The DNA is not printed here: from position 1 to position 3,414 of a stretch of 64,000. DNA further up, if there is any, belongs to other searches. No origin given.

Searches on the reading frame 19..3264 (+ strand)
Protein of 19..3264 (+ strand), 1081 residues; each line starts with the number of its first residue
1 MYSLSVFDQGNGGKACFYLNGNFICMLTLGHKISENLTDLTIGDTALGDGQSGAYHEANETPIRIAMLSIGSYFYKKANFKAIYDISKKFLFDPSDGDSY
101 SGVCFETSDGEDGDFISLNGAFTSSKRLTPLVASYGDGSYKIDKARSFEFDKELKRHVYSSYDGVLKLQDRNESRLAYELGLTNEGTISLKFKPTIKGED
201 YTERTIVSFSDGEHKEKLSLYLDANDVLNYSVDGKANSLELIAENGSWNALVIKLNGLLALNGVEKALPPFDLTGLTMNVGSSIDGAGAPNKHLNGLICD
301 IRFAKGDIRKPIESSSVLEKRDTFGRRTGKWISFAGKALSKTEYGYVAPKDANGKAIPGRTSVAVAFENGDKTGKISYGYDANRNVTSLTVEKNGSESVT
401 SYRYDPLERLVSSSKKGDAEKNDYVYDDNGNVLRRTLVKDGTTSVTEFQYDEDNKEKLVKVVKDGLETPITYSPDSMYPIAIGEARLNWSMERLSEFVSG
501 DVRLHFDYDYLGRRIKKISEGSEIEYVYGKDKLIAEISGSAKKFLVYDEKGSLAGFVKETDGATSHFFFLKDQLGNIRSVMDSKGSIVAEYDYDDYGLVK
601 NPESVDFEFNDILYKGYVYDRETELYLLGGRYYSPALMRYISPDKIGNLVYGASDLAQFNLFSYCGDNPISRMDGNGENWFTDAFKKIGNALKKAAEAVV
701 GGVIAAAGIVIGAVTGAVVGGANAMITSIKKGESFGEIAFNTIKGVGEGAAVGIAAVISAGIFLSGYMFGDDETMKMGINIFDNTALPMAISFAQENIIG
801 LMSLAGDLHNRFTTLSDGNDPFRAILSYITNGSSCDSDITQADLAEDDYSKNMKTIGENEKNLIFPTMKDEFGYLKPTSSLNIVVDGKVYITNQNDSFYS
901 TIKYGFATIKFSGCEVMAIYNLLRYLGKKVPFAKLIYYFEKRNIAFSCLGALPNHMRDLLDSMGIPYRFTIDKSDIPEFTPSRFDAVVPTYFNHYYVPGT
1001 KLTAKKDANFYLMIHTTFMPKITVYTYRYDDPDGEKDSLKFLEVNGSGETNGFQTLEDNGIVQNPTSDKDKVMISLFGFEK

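Call 10: search_protein_families(library=pfam, proteins=[window:19-3264:+], max_evalue=0.01)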
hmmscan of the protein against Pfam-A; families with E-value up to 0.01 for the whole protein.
window:19-3264:+ (1081 aa): 1 family
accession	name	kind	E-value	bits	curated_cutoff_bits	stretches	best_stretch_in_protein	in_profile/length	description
PF05593.20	RHS_repeat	-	4.6e-09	36.9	22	0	426-453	1-25/38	RHS Repeat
